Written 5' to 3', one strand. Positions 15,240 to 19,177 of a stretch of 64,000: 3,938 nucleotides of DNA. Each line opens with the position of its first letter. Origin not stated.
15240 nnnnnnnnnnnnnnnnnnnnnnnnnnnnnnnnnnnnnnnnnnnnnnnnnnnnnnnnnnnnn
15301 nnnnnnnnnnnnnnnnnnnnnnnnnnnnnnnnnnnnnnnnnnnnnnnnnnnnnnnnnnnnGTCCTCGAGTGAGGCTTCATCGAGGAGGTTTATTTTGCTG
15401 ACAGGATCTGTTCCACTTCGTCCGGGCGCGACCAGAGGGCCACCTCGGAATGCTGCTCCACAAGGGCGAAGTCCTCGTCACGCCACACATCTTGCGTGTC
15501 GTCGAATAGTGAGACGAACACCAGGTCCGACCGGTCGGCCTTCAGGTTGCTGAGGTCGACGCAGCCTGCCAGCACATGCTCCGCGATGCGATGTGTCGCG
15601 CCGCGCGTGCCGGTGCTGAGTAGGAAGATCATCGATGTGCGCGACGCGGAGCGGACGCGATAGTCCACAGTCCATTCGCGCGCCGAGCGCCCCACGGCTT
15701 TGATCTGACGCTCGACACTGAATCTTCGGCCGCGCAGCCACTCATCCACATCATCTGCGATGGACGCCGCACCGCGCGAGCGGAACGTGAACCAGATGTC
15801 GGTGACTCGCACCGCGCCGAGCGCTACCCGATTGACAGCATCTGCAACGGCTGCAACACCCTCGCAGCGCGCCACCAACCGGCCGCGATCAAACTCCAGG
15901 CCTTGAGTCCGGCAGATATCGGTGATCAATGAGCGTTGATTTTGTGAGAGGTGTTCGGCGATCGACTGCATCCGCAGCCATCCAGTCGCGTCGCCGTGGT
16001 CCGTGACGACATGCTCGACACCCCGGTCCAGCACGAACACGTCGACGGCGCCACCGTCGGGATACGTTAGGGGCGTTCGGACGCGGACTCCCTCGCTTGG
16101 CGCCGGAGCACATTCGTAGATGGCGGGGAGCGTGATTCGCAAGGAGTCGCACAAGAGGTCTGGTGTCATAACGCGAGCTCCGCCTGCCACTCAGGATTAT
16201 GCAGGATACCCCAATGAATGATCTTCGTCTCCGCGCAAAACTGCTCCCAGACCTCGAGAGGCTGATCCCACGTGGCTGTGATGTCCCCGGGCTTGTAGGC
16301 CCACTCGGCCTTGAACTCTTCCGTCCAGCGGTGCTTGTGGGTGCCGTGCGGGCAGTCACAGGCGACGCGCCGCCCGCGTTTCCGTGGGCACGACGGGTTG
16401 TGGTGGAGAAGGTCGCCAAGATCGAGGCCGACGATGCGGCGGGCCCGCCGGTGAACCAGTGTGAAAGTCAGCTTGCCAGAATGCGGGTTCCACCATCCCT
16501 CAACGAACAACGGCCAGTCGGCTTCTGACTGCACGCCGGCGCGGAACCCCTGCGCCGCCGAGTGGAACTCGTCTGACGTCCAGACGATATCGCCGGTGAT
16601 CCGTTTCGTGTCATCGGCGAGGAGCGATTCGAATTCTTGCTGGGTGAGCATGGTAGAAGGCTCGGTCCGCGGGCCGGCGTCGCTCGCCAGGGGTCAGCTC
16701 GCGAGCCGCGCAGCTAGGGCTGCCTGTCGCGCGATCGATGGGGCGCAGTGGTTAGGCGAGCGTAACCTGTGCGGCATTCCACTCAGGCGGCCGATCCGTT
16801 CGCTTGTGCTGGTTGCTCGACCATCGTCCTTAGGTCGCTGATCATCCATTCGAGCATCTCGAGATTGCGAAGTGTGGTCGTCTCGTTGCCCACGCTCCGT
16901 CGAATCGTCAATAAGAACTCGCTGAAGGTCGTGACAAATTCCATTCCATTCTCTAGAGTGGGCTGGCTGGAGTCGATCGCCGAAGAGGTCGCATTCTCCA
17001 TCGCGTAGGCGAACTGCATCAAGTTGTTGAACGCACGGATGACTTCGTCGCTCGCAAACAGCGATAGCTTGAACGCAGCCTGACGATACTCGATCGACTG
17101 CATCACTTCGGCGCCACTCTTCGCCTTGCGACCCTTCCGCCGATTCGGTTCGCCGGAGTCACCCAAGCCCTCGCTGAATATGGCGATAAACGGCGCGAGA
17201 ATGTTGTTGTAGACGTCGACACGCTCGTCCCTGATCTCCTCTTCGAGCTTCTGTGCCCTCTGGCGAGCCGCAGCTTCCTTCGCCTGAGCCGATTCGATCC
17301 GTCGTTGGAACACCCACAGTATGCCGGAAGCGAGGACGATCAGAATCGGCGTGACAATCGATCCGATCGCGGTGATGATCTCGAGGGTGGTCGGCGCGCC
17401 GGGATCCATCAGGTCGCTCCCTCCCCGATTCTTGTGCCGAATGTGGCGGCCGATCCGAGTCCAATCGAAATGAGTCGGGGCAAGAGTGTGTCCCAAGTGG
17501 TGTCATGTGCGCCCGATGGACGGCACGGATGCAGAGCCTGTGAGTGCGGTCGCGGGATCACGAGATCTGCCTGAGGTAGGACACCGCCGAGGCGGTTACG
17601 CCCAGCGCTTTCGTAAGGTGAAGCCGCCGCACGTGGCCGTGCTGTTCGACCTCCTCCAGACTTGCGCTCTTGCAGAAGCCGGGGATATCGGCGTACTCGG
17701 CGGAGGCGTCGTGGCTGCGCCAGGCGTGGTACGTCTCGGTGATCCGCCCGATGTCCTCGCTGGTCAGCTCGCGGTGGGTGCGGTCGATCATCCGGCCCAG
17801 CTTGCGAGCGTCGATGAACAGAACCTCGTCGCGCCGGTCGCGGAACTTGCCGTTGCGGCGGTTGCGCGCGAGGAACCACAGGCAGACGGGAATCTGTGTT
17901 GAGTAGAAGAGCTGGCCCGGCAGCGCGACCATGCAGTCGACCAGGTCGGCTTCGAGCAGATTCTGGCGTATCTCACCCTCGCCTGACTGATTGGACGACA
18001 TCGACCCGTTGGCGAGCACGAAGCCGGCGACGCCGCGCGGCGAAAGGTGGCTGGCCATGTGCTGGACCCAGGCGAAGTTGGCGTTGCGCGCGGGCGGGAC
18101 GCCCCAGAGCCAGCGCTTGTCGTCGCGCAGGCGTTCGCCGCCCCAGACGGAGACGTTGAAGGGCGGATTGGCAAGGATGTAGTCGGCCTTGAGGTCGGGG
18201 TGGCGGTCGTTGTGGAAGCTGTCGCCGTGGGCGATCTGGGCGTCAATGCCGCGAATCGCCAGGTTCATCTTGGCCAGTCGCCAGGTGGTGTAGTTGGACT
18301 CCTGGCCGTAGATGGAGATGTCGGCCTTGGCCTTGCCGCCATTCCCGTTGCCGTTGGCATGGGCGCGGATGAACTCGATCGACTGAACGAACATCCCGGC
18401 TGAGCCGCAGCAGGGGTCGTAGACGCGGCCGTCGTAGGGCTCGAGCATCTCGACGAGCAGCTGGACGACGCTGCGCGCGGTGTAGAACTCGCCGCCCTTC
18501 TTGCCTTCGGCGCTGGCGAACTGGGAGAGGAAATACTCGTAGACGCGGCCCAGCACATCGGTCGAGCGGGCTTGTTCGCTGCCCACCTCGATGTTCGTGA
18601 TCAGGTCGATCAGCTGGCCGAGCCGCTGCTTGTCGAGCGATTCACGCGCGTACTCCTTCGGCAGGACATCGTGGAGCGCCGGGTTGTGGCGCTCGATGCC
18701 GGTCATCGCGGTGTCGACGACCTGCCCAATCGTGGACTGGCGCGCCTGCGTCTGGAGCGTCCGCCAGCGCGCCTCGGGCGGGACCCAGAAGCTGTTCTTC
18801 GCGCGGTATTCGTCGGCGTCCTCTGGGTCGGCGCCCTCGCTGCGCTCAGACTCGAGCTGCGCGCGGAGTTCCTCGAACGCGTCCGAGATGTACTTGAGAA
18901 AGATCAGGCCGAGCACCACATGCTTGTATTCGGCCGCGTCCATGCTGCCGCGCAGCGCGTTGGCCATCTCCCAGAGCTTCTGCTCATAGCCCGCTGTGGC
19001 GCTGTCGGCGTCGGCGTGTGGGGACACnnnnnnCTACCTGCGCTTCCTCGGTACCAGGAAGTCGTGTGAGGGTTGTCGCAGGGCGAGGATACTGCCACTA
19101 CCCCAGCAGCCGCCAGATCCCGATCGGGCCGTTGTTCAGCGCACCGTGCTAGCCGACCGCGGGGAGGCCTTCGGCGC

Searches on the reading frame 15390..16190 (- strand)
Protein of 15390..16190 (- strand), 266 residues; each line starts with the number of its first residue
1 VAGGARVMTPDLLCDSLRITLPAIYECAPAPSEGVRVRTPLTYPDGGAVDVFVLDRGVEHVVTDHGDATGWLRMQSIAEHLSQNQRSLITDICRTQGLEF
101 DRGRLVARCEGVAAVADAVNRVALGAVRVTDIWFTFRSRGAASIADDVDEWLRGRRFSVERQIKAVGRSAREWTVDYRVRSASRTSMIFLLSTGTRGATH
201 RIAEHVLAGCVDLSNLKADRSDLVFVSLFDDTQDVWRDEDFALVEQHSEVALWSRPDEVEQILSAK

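Call 63: search_protein_families(library=pfam, proteins=[window:15390-16190:-], max_evalue=0.00001)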
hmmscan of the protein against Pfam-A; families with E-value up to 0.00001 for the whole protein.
window:15390-16190:- (266 aa): 1 family
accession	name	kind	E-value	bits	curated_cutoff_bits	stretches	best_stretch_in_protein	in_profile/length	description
PF08861.15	DUF1828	-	1.5e-06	28.8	22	1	39-122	1-84/91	Domain of unknown function DUF1828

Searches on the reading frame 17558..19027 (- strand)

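Call 10: search_protein_families(library=pfam, proteins=[window:17558-19027:-], max_evalue=0.001)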
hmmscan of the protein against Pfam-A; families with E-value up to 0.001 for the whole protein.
window:17558-19027:- (489 aa): 2 families
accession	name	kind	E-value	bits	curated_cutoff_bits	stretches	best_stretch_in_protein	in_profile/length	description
PF02384.22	N6_Mtase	-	2.6e-101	339.5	20.4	1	155-465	2-295/311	N-6 DNA Methylase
PF12161.14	HsdM_N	-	2.9e-28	99.6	24.5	1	15-143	2-135/135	HsdM N-terminal domain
